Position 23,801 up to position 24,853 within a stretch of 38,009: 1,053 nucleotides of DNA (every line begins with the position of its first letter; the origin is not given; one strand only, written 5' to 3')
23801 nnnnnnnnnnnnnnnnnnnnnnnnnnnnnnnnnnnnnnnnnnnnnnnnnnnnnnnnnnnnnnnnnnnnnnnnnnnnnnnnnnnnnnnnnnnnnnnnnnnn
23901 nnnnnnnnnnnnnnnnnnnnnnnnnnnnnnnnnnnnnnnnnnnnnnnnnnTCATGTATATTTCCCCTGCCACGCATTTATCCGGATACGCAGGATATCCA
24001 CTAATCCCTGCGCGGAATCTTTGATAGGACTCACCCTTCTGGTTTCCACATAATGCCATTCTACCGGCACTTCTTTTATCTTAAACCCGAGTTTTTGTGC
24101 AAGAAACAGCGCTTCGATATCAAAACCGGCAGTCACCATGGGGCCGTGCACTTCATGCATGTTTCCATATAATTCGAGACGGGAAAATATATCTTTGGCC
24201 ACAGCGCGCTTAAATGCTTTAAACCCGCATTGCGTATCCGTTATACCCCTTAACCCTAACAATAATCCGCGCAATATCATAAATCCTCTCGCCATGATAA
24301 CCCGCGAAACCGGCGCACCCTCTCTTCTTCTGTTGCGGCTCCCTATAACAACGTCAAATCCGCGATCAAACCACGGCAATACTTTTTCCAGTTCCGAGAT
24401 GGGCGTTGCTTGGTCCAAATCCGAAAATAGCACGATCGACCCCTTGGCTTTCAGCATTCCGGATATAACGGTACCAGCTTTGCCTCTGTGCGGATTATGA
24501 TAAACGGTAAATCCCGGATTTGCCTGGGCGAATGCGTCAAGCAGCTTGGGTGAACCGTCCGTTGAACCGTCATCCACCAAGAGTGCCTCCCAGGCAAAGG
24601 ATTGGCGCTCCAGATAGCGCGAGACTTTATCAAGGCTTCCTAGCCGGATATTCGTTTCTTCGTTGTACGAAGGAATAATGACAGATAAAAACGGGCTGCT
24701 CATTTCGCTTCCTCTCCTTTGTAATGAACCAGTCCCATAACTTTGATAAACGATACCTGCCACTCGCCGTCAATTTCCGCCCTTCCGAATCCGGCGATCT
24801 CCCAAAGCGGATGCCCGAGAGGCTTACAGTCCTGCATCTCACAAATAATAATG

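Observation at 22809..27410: Two back-to-back 'polyprenyl-P-sugar synthase -> GT-C' cassettes welded by ATGA overlaps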

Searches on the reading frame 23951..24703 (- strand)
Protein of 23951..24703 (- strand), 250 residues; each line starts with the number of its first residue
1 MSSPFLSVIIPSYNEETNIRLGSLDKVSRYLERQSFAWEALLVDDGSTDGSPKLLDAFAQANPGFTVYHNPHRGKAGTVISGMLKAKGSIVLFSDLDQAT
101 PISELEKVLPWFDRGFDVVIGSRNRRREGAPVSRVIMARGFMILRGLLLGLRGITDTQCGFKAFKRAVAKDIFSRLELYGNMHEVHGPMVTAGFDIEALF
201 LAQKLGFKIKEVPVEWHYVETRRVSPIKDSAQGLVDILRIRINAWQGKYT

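Call 7: search_protein_families(library=pfam, proteins=[window:23951-24703:-], max_evalue=0.01)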
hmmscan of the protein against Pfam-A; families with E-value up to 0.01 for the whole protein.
window:23951-24703:- (250 aa): 2 families
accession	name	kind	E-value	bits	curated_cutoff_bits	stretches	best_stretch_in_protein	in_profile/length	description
PF00535.33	Glycos_transf_2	-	1.5e-25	90.5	23.3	1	7-173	1-168/168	Glycosyl transferase family 2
PF10111.15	Glyco_tranf_2_2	-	0.0006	19.8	27.3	1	7-109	1-103/276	Glycosyltransferase like family 2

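Call 8: search_protein_families(library=ncbifam, proteins=[window:23951-24703:-], max_evalue=0.01)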
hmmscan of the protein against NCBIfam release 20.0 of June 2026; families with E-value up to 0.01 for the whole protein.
window:23951-24703:- (250 aa): 17 families
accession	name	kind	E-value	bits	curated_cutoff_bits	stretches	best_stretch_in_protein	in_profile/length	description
NF047588.1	GlcsyltransPgfSStrep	equivalog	9.2e-18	64.5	500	1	6-175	3-170/308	glycosyltransferase PgfS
NF007986.1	PRK10714.1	equivalog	1.8e-14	53.5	529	1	6-171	8-171/316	undecaprenyl-phosphate 4-deoxy-4-formamido-L-arabinose transferase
NF041391.1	DPhHxTase_Halo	equivalog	4.3e-11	42.2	375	1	12-172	3-153/213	dolichyl-phosphate hexose transferase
NF007482.0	PRK10073.1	equivalog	1.7e-10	40.4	423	1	3-99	5-97/334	glycosyltransferase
NF041875.1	EPS_EpsD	equivalog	2.1e-10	40.5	370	1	6-116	1-108/325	exopolysaccharide biosynthesis glycosyltransferase EpsD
TIGR03937.1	PgaC_IcaA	equivalog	2.8e-10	39.7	422.3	1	3-97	44-135/407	poly-beta-1,6-N-acetyl-D-glucosamine synthase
TIGR04283.1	glyco_like_mftF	equivalog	3.2e-09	36.7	182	1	6-100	1-85/221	TIGR04283 family arsenosugar biosynthesis glycosyltransferase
NF047683.1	TeichurnBiosyTuaG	equivalog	1.5e-08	34.6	400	1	3-111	5-110/252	teichuronic acid biosynthesis protein TuaG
NF038302.1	EPS_HpsE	equivalog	2.6e-08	33.2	300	1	6-98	3-97/307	hormogonium polysaccharide biosynthesis glycosyltransferase HpsE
TIGR04182.1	glyco_TIGR04182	equivalog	2.1e-07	30.6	325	1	7-239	3-216/293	S-layer glycoprotein N-glycosyltransferase AglJ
NF050050.1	ProtGlycPglI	equivalog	1.3e-05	24.8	500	1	4-129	2-125/306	GalNAc(5)-diNAcBac-PP-undecaprenol beta-1,3-glucosyltransferase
NF058614.1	PPMAGASynPpgS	equivalog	1.9e-05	24.2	370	1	8-180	4-171/226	polyprenyl-phospho-N-acetylgalactosaminyl synthase PpgS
TIGR03965.1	mycofact_glyco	equivalog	0.00011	21.3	280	1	6-115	76-182/467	mycofactocin biosynthesis glycosyltransferase MftF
NF010496.0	PRK13915.1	equivalog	0.00041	19.5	262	1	6-101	33-130/307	glucosyl-3-phosphoglycerate synthase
TIGR03111.1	glyc2_xrt_Gpos1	hypoth_equivalog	0.00084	18.2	363.95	1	4-110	49-154/439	TIGR03111 family XrtG-associated glycosyltransferase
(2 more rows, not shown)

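Call 12: search_solved_structures(query=window:23951-24703:-, max_evalue=0.001)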
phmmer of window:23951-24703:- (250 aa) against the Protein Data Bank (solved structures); distinct sequences matched with E-value up to 0.001: 16.
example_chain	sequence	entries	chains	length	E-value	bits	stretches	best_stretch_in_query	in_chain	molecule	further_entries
9bhc_C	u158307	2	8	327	3.6e-13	52.7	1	6-168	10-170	Undecaprenyl-phosphate 4-deoxy-4-formamido-L-arabinose transferase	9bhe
8vxh_A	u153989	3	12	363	4.6e-13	52.3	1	6-168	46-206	Undecaprenyl-phosphate 4-deoxy-4-formamido-L-arabinose transferase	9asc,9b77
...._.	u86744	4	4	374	4.5e-12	49.1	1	5-171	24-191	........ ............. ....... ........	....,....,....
9hwj_A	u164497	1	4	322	1.4e-10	44.2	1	6-129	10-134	Undecaprenyl-phosphate 4-deoxy-4-formamido-L-arabinose transferase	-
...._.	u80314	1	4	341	4.9e-08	35.9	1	6-152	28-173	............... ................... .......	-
5ekp_C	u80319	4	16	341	4.9e-08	35.9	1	6-152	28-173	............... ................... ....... | Glycosyltransferase sll0501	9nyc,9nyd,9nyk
9nye_A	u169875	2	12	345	5e-08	35.9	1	6-151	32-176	Glycosyltransferase sll0501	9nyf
6yv7_B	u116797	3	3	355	5e-07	32.6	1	4-112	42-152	Glycosyl transferase, family 2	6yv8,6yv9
6yv7_A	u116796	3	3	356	5.1e-07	32.6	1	4-112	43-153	Glycosyl transferase, family 2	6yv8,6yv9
5hea_A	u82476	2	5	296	1.1e-06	31.4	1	5-124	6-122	Putative glycosyltransferase (GalT1)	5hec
3bcv_A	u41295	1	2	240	1.8e-06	30.8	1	4-99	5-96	Putative glycosyltransferase protein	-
8bz8_A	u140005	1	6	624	3e-05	26.8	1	6-125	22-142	Glycosyltransferase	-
8bz4_A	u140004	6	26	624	3e-05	26.8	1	6-125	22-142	Glycosyltransferase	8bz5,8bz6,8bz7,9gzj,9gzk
9omj_A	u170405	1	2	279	0.00048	22.8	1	6-121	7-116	Glycosyltransferase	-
9omh_A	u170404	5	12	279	0.0005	22.8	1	6-121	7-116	Glycosyltransferase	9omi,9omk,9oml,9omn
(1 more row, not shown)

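Call 45: search_solved_structures(query=A3, max_evalue=0.00001, show_alignments=3)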
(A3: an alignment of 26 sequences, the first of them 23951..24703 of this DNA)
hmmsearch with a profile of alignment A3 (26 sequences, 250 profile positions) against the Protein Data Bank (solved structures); distinct sequences matched with E-value up to 0.00001: 24.
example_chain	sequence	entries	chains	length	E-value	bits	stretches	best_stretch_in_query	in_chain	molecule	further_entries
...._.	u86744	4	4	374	1.7e-23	86.6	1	3-171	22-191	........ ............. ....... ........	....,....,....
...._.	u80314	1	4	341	2e-19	73.2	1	4-172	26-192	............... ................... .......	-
5ekp_C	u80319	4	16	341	2e-19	73.2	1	4-172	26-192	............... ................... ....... | Glycosyltransferase sll0501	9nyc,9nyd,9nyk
9nye_A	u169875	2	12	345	2.1e-19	73.2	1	4-172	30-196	Glycosyltransferase sll0501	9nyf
9hwj_A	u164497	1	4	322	4.3e-18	68.9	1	5-172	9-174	Undecaprenyl-phosphate 4-deoxy-4-formamido-L-arabinose transferase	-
9bhc_C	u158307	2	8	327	1.5e-17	67.1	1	5-169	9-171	Undecaprenyl-phosphate 4-deoxy-4-formamido-L-arabinose transferase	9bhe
8vxh_A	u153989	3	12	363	2e-17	66.7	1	5-169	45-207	Undecaprenyl-phosphate 4-deoxy-4-formamido-L-arabinose transferase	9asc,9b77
2z87_A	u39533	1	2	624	6.9e-16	61.7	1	4-117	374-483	Chondroitin synthase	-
2z86_A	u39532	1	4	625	6.9e-16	61.7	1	4-117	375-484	Chondroitin synthase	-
5hea_A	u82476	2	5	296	7.9e-14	54.9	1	5-121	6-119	Putative glycosyltransferase (GalT1)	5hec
8vh7_A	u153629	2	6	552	2.8e-11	46.5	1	4-185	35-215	Heparosan synthase B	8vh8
8viw_A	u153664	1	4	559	2.9e-11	46.5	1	4-185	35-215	Heparosan synthase B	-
3bcv_A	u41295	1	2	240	4.4e-11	45.9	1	5-98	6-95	Putative glycosyltransferase protein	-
6yv7_B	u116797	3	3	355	1.2e-09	41.2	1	4-103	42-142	Glycosyl transferase, family 2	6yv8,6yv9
6yv7_A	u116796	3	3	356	1.2e-09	41.2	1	4-103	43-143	Glycosyl transferase, family 2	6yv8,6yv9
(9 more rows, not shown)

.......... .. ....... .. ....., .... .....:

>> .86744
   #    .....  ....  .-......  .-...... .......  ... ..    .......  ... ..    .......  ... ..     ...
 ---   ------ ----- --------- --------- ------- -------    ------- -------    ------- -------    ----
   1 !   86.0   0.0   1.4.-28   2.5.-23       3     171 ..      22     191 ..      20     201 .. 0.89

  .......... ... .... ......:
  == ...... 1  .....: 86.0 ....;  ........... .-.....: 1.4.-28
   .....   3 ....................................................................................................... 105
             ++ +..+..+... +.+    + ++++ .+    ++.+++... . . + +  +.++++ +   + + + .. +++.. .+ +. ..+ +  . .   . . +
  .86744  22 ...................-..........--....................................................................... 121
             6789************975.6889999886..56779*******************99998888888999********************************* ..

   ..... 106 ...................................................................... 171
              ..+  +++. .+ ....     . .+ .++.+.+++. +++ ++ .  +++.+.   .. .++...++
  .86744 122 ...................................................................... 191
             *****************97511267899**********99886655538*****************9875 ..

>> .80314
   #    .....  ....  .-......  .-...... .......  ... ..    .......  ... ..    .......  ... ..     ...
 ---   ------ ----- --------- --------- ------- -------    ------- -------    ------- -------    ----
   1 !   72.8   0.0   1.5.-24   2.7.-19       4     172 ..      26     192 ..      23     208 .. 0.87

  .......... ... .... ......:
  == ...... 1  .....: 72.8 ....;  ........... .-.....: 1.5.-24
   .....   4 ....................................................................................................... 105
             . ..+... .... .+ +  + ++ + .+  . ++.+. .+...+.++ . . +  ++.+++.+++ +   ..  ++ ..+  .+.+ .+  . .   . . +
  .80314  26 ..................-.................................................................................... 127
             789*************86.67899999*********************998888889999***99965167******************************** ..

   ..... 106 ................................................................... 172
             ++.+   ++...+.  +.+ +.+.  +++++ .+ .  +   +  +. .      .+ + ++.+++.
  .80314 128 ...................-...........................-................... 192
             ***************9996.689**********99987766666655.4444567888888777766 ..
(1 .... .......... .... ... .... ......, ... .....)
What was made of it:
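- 23951..24703 (-): P3: soluble/peripheral GT2 (250 aa), ALG5/GtrB/ArnC-like polyprenyl-phosphate sugar synthase with a C-terminal helix (residues 226-245). Profile against the PDB: DPMS 1.7e-23, GtrB 2e-19, ArnC 4e-18 (call 45).
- P3: the family profile ranks DPMS, GtrB and ArnC ahead of other GT2s (call 45). The P3 profile also hits chondroitin synthase at 7e-16 (call 45).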

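Call 57: find_homologous_proteins(query=window:23951-24703:-, max_evalue=1e-10)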
Query window:23951-24703:- (250 aa): 7249 proteins with E <= 1e-10 among 8000 candidates; the best 120 are listed.
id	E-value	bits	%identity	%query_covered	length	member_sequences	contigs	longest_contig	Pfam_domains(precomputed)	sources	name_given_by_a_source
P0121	3.8e-163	559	100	100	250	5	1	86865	PF00535.33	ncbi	-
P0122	9.6e-151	518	90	100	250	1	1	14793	PF00535.33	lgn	-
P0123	3.9e-149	513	89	100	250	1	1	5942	PF00535.33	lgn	-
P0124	1.7e-145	501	88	100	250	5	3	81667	PF00535.33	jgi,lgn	-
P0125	2.9e-144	497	87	100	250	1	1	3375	PF00535.33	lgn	-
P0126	2.3e-143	494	87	100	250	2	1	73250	PF00535.33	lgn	-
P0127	4.1e-143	493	86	100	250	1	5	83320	PF00535.33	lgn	-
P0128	5.7e-143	493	86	100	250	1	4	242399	PF00535.33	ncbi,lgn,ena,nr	ncbi:glycosyltransferase [Candidatus Gottesmanbacteria bacterium]|nr:glycosyltransferase [Candidatus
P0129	7.9e-143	492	86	100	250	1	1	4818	PF00535.33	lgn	-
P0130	1.8e-142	491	86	100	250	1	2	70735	PF00535.33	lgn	-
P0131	4.0e-142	490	85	100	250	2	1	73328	PF00535.33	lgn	-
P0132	9.2e-141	485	86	99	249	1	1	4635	PF00535.33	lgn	-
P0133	2.9e-140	484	85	99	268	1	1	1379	PF00535.33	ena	-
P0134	7.2e-140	482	84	99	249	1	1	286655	PF00535.33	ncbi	-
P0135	1.3e-139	482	83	100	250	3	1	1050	PF10111.15,PF00535.33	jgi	jgi:dolichyl-phosphate beta-glucosyltransferase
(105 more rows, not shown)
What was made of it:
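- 23951..24703 (-): Orthologues are named dolichyl-phosphate beta-glucosyltransferase by JGI and NCBI (call 57).
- Orthologues are annotated as dolichyl-phosphate beta-glucosyltransferase (call 57).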

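Call 65: predict_structure(alignment_id=A5)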
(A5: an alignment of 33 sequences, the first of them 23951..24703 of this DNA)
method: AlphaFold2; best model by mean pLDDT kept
length: 250 residues; sequences in the alignment: 33
mean_pLDDT: 81.4   pTM: 0.83
mean pLDDT of the five models: 81.4, 81.3, 79.9, 80.0, 78.8
residues with pLDDT >= 90: 94; 70-90: 106; 50-70: 42; < 50: 8
segments of 3 or more residues with pLDDT < 50: 184-190
pLDDT, mean of each block of 10 residues (from residue 1): 84 65 86 94 86 92 93 82 94 73 91 95 70 74 81 71 94 81 46 80 93 76 67 84 86
secondary structure, 60 per line:
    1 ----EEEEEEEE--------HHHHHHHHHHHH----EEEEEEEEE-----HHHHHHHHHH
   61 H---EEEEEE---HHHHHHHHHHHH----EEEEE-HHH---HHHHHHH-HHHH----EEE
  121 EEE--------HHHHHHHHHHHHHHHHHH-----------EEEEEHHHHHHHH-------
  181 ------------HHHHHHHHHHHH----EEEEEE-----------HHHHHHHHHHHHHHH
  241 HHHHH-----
elements in order: E5-12 H21-32 E37-45 H51-61 E65-70 H74-85 E90-94 H102-108 H110-113 E118-123 H132-149 E161-165 H166-173 H193-204 E209-214 H226-245
